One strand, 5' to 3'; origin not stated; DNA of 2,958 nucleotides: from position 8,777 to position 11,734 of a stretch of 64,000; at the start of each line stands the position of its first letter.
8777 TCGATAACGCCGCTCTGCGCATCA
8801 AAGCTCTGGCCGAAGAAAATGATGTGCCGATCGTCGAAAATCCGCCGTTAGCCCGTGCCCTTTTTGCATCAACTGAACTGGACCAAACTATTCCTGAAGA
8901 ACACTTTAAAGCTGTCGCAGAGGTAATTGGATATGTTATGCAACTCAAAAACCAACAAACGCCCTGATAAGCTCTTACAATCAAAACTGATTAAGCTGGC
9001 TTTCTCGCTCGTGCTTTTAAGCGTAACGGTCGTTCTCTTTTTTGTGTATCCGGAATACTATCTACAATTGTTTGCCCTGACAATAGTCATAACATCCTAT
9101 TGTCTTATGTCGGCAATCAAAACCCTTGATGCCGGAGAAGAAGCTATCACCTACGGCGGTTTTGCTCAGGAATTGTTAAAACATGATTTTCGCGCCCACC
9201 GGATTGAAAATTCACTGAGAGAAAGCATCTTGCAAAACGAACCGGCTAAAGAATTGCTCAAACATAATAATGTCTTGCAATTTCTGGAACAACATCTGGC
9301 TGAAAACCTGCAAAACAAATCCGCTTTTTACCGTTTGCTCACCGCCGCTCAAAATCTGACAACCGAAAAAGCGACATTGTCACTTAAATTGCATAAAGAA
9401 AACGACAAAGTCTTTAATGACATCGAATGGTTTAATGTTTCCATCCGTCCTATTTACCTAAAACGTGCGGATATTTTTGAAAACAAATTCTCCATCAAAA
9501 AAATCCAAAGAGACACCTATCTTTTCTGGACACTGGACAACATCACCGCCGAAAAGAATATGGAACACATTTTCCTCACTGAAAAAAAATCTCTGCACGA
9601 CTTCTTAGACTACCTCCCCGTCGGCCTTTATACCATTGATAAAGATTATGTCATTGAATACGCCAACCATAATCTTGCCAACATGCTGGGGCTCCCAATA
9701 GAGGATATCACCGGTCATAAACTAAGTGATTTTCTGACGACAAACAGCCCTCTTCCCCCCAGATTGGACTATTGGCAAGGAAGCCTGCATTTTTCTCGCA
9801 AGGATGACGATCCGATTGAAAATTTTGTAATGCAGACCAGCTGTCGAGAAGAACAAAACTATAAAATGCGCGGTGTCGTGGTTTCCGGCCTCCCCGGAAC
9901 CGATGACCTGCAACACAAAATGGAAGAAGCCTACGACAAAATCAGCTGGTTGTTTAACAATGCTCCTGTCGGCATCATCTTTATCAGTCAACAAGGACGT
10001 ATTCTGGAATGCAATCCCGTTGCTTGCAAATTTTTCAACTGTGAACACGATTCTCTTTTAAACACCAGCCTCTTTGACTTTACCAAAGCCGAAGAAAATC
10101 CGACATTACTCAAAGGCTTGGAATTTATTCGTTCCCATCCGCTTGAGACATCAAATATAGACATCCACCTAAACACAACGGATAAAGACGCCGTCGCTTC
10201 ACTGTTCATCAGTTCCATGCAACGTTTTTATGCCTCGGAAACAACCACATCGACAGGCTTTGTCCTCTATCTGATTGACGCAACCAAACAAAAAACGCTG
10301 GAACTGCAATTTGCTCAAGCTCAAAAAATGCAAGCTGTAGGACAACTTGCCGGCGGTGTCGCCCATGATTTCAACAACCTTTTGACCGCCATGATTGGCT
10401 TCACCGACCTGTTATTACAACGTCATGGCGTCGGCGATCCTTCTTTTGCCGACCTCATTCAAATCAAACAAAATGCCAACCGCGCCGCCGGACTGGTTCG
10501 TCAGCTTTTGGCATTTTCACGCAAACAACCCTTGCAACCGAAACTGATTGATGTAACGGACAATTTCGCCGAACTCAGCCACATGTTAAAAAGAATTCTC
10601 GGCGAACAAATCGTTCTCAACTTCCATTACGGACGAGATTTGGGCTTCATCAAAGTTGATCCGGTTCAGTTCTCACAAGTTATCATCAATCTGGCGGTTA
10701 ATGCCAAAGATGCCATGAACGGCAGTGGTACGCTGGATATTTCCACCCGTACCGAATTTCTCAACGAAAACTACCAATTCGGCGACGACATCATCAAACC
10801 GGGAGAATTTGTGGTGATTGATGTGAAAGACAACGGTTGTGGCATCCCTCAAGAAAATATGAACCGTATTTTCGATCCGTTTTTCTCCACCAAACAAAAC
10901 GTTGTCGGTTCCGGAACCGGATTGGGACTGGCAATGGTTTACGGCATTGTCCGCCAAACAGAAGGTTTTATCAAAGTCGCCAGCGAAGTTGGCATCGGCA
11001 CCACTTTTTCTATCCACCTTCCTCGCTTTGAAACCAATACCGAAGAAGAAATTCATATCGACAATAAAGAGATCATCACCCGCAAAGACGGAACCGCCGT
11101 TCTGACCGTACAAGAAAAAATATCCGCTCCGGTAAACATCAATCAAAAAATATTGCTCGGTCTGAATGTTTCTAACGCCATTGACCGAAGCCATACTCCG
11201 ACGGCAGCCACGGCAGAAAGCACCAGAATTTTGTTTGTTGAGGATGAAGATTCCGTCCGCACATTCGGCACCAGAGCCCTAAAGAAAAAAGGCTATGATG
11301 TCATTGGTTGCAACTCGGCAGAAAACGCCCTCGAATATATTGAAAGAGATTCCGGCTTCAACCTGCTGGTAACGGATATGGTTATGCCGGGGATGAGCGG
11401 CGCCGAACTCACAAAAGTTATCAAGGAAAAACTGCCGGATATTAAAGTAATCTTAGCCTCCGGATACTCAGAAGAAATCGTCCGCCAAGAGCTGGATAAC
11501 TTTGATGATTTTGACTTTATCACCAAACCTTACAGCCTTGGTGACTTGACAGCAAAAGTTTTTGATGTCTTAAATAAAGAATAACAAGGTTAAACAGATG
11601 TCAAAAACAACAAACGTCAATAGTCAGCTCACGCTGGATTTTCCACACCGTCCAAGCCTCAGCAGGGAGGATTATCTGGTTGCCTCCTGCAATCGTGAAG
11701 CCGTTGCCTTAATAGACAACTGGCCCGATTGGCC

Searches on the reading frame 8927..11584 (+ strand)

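Call 13: search_protein_families(library=ncbifam, proteins=[window:8927-11584:+], max_evalue=0.00001)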
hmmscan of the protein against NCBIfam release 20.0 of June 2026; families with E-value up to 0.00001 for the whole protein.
window:8927-11584:+ (885 aa): 114 families (the best 25 are shown)
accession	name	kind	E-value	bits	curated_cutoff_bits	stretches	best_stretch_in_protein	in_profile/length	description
NF046020.1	HisKinCckABruc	equivalog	1.6e-170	568.9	1000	1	19-882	25-867/868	cell cycle histidine kinase CckA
NF046026.1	HisKinCckACaul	equivalog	1.6e-117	393.4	1000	2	440-712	271-544/678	cell cycle histidine kinase CckA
NF010076.0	PRK13557.1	subfamily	1.8e-93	313.8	631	2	450-732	142-425/540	histidine kinase famiy protein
NF010411.0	PRK13837.1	equivalog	2.7e-72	244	647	1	453-731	432-706/828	two-component system VirA-like sensor kinase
NF008468.0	PRK11360.1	equivalog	4.1e-59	200.5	646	1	330-706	261-614/616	two-component system sensor histidine kinase AtoS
NF052573.1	HisKinEspAMyxo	equivalog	2e-44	151.8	1400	2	333-727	250-637/755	serine histidine kinase EspA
NF052574.1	HisKinEspCMyxo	equivalog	3.4e-43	147.9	1200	1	357-840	306-739/785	serine histidine kinase EspC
NF046044.1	PnpS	equivalog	4.5e-40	137.9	400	1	327-699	45-390/390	two-component system histidine kinase PnpS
NF007688.0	PRK10364.1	equivalog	2.3e-35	122.3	479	1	453-703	222-454/460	two-component system sensor histidine kinase ZraS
NF047466.1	hybrid_RR_LvrB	exception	2.8e-35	122.2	500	1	453-700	133-376/377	hybrid histidine kinase/response regulator LvrB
NF038348.1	T2SS_HK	subfamily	2.7e-31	108.6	450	1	519-699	410-572/574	histidine kinase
TIGR02956.1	TMAO_torS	equivalog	2.6e-28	98.6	676.5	1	539-883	535-821/967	TMAO reductase system sensor histidine kinase/response regulator TorS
NF033092.0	HK_WalK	equivalog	3.9e-28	98.4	725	1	329-699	250-593/594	cell wall metabolism sensor histidine kinase WalK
NF041947.1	LuxQ_Vibrio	equivalog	1e-27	96.4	1200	1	331-710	343-706/843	quorum-sensing autoinducer 2 sensor kinase/phosphatase LuxQ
NF008302.0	PRK11091.1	equivalog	2e-25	89.1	838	1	440-742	254-544/779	aerobic respiration two-component sensor histidine kinase ArcB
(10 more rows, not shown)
